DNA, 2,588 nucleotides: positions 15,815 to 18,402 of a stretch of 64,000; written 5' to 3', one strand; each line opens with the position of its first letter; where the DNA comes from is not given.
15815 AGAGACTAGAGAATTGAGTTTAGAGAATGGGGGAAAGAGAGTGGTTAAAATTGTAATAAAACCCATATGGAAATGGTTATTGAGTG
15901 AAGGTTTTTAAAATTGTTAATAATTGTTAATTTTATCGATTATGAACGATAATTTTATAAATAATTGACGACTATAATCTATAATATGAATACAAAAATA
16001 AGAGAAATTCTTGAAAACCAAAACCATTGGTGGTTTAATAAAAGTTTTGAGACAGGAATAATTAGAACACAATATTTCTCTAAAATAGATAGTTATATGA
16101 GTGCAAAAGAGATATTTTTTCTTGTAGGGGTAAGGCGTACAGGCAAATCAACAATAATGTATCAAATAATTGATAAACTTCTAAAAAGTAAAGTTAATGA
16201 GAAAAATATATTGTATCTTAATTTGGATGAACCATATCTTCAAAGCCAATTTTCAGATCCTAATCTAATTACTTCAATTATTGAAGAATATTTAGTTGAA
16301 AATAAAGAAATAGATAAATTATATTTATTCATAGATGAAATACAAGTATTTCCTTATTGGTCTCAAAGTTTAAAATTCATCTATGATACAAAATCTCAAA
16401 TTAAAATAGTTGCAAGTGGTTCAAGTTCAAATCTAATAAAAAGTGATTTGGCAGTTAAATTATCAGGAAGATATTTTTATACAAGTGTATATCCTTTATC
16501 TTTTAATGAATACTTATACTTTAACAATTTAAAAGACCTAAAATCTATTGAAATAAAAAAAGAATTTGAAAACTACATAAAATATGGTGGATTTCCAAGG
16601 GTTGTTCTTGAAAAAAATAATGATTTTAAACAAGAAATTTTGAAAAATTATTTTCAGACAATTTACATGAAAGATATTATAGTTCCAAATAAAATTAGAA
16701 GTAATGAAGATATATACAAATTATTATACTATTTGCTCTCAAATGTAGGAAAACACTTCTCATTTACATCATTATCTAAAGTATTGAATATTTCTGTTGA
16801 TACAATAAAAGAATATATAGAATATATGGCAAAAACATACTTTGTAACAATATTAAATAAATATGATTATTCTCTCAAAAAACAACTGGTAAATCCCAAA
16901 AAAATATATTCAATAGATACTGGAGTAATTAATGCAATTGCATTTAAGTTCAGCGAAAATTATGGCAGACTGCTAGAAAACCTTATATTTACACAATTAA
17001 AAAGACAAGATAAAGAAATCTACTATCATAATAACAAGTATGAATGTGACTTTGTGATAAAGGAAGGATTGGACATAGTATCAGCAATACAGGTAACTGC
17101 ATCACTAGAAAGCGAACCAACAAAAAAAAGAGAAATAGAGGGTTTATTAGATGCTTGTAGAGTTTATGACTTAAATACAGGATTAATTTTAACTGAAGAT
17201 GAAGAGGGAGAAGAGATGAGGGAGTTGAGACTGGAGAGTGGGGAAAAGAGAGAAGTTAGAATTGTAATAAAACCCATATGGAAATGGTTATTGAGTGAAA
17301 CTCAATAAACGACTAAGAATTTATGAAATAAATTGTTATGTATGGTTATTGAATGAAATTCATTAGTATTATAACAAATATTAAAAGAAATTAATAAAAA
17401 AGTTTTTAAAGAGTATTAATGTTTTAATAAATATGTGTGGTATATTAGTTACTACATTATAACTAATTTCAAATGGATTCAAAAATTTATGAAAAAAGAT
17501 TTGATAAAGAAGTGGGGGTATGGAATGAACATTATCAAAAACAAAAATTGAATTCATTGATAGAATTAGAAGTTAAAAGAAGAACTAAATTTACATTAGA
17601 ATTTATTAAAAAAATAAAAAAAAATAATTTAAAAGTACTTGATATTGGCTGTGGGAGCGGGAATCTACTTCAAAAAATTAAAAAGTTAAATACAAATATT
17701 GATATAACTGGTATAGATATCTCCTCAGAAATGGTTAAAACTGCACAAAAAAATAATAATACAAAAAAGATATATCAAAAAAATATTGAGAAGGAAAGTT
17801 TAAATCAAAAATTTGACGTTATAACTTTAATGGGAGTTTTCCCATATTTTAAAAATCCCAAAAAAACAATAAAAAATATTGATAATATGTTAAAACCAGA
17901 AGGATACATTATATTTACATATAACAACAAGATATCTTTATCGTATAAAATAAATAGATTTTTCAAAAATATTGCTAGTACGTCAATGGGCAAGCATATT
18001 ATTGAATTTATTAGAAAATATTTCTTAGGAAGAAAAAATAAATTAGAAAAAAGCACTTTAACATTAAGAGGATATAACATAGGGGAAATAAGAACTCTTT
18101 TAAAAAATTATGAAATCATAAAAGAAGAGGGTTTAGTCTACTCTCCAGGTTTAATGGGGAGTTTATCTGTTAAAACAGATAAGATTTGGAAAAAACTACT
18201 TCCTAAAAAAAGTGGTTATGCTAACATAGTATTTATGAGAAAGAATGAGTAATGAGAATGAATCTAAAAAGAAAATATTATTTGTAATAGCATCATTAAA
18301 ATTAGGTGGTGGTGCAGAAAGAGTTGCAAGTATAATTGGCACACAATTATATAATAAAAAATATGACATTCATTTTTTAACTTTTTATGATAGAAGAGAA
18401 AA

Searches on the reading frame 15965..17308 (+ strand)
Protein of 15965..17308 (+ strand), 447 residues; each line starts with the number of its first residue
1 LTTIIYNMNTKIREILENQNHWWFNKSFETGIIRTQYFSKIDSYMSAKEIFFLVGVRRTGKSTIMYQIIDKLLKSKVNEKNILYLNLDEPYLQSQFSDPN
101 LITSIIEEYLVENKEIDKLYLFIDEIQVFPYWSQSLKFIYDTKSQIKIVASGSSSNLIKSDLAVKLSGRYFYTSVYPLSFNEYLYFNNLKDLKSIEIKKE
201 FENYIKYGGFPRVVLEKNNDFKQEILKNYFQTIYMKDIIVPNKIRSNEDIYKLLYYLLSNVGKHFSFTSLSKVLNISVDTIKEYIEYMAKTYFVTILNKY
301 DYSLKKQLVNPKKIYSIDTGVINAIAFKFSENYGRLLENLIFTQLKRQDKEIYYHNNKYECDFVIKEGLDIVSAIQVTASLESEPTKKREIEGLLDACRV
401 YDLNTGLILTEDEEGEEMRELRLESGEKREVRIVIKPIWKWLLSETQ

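Call 78: search_protein_families(library=pfam, proteins=[window:15965-17308:+], max_evalue=0.00001)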
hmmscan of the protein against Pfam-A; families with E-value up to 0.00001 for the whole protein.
window:15965-17308:+ (447 aa): 2 families
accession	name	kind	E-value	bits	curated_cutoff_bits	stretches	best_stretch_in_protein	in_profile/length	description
PF13173.12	AAA_14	-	2.2e-34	118.7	27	1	48-184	2-129/129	AAA domain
PF13635.12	DUF4143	-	3.9e-22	79.2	28.1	1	237-379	3-159/160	Domain of unknown function (DUF4143)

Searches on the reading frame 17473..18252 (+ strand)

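Call 78: search_protein_families(library=pfam, proteins=[window:17473-18252:+], max_evalue=0.00001)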
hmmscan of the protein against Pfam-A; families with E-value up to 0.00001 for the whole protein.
window:17473-18252:+ (259 aa): 16 families
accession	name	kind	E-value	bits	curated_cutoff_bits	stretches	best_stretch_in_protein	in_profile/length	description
PF13847.12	Methyltransf_31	-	1.3e-23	83.7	27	1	50-152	2-113/145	Methyltransferase domain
PF13489.12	Methyltransf_23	-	2.3e-21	76.6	27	1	43-153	15-121/164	Methyltransferase domain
PF08242.18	Methyltransf_12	-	6.3e-20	72.2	30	1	56-146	1-98/98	Methyltransferase domain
PF08241.18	Methyltransf_11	-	3e-19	69.9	21.2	1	56-148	1-95/95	Methyltransferase domain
PF13649.12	Methyltransf_25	-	5.7e-17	62.6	27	1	55-144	1-97/97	Methyltransferase domain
PF05175.20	MTS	-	4.8e-11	43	23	1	41-169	23-159/170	Methyltransferase small domain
PF06325.19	PrmA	-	1.1e-09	38.6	22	1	38-147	148-257/296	Ribosomal protein L11 methyltransferase (PrmA)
PF05401.17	NodS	-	8.5e-09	36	24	1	40-150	33-146/201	Nodulation protein S (NodS)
PF01739.24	CheR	-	9.6e-09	35.4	27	0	104-155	126-180/195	CheR methyltransferase, SAM binding domain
PF01209.24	Ubie_methyltran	-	4.3e-08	33.2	20.1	1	24-155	21-158/233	ubiE/COQ5 methyltransferase family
PF02353.26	CMAS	-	1.8e-07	31.2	27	1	32-149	43-165/273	Mycolic acid cyclopropane synthetase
PF07021.18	MetW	-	2.6e-07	30.9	21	1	43-136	5-98/193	Methionine biosynthesis protein MetW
PF13679.12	Methyltransf_32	-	2.7e-07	31.1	27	1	33-111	5-88/143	Methyltransferase domain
PF05219.18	DREV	-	2.1e-06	27.5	26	1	49-149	92-187/265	DREV methyltransferase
PF08003.17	Methyltransf_9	-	2.8e-06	27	23.8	1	51-148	115-217/315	Protein of unknown function (DUF1698)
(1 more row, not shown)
